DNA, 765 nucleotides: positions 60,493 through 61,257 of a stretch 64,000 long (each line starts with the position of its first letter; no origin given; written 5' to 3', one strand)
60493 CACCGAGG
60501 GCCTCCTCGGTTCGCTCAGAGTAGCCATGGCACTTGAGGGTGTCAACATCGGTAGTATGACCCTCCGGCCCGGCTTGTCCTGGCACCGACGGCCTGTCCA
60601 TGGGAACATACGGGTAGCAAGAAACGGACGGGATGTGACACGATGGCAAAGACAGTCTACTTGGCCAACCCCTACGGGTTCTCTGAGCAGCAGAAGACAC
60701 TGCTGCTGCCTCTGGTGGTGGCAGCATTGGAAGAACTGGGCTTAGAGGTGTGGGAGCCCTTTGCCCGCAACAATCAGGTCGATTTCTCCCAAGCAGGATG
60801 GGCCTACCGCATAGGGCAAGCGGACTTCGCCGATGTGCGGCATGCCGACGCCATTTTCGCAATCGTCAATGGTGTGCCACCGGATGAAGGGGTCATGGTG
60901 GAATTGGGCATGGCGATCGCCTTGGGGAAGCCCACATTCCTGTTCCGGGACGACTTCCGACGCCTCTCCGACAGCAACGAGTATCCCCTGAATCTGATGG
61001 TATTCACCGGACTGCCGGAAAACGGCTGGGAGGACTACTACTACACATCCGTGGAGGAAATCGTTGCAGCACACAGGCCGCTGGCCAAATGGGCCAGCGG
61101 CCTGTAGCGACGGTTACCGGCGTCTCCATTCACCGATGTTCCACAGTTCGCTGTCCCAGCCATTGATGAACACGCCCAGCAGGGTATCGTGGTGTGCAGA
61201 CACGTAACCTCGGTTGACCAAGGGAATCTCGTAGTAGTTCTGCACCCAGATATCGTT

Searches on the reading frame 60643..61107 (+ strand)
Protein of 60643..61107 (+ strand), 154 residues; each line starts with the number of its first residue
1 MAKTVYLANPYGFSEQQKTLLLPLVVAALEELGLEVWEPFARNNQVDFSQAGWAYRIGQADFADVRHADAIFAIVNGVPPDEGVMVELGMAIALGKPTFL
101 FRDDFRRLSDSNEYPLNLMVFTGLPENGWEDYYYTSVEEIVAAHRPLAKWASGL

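Call 78: find_homologous_proteins(query=window:60643-61107:+, max_evalue=1e-10)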
Query window:60643-61107:+ (154 aa): 5776 proteins with E <= 1e-10 among 5856 candidates; the best 120 are listed.
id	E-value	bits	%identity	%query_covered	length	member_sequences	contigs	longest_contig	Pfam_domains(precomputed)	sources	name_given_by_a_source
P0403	3.0e-97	341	99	100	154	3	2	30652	PF05014.22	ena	-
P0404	1.6e-96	338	98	100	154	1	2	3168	PF05014.22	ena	-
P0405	1.1e-87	310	91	98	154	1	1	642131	PF05014.22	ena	-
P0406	3.1e-87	308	90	98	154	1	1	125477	PF05014.22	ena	-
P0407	4.1e-87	308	88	100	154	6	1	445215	PF05014.22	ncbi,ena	-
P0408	9.5e-86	303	87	100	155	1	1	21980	PF05014.22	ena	-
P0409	2.1e-85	302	88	99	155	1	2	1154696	PF05014.22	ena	-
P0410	4.0e-85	301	88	99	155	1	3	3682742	PF05014.22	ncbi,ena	-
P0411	1.5e-84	299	87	99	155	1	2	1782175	PF05014.22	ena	-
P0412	1.2e-83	296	86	98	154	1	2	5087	PF05014.22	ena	-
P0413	9.2e-83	294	85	99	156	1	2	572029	PF05014.22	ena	-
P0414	9.4e-83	294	85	98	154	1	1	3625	PF05014.22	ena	-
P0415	2.9e-82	292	86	98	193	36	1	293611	PF05014.22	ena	-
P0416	5.3e-81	288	83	98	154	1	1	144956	PF05014.22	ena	-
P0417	3.1e-80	285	80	98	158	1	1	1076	PF05014.22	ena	-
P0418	6.7e-80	284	82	98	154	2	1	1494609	PF05014.22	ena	-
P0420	1.3e-79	283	79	99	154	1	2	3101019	PF05014.22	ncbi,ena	-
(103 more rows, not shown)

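Call 79: find_encoding_contigs(protein=P0418, flank=6000, max_places=1)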
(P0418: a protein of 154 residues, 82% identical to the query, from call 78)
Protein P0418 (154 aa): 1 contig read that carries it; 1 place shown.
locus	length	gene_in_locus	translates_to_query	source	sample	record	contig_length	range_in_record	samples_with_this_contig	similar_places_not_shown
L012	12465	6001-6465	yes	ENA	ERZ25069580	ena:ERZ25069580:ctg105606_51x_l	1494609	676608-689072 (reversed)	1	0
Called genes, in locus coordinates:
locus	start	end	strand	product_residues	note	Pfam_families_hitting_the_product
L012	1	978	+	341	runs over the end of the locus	PF00814:TsaD, PF22521:HypF_C_2 (weak)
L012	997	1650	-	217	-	-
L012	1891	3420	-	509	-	PF13701:DDE_Tnp_1_4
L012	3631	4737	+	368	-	PF01168:Ala_racemase_N, PF14031:D-ser_dehydrat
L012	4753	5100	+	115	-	PF05336:rhaM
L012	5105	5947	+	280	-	PF04909:Amidohydro_2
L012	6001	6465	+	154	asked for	PF05014:Nuc_deoxyrib_tr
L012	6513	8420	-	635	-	PF13292:DXP_synthase_N, PF00456:Transketolase_N (faint), PF02775:TPP_enzyme_C (faint), PF02779:Transket_pyr, PF02780:Transketolase_C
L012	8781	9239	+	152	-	PF04024:PspC, PF18917:LiaI-LiaF-like_TM1, PF22570:LiaF-TM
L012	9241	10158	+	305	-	PF18917:LiaI-LiaF-like_TM1, PF22570:LiaF-TM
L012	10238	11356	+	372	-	PF02481:DNA_processg_A, PF17782:WHD_DprA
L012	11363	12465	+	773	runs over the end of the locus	PF01751:Toprim, PF01131:Topoisom_bac, PF01396:Zn_ribbon_Top1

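Call 80: find_encoding_contigs(protein=P0420, flank=6000, max_places=1)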
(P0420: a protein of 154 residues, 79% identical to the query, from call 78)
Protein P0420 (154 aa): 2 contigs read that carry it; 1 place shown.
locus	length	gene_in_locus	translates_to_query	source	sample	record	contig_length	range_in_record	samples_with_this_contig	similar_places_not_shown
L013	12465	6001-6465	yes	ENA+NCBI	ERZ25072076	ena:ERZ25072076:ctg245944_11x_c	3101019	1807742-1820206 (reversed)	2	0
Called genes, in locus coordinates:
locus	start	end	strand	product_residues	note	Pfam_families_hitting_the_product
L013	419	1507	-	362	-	PF00494:SQS_PSY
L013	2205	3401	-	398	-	PF22025:ThiI_fer, PF02926:THUMP, PF02568:ThiI, PF06508:QueC (faint)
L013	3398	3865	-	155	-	PF00293:NUDIX (weak)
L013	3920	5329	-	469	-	PF11638:DnaA_N, PF00308:Bac_DnaA, PF01695:IstB_IS21, PF08299:Bac_DnaA_C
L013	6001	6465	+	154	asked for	PF05014:Nuc_deoxyrib_tr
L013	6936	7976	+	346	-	PF00676:E1_dh, PF02775:TPP_enzyme_C (faint)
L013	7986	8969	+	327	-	PF02779:Transket_pyr, PF02780:Transketolase_C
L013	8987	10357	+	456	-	PF00364:Biotin_lipoyl, PF02817:E3_binding, PF00198:2-oxoacid_dh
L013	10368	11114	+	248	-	PF21948:LplA-B_cat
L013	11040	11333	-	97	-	-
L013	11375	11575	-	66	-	-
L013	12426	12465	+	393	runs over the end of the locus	PF00155:Aminotran_1_2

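Call 81: find_encoding_contigs(protein=P0416, flank=6000, max_places=1)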
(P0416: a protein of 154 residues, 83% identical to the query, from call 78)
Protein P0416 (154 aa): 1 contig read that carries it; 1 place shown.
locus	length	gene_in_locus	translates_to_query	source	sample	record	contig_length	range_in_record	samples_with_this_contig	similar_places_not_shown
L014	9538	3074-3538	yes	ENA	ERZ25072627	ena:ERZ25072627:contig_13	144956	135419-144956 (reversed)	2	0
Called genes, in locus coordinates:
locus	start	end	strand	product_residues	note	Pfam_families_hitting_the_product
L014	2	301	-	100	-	?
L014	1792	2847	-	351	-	-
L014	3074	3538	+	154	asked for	PF05014:Nuc_deoxyrib_tr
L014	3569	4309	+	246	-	PF22187:DUF6946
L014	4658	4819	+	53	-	-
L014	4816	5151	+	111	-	-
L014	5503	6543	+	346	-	PF00676:E1_dh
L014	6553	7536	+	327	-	PF02779:Transket_pyr, PF02780:Transketolase_C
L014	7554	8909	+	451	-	PF00364:Biotin_lipoyl, PF02817:E3_binding, PF00198:2-oxoacid_dh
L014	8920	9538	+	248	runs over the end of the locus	PF21948:LplA-B_cat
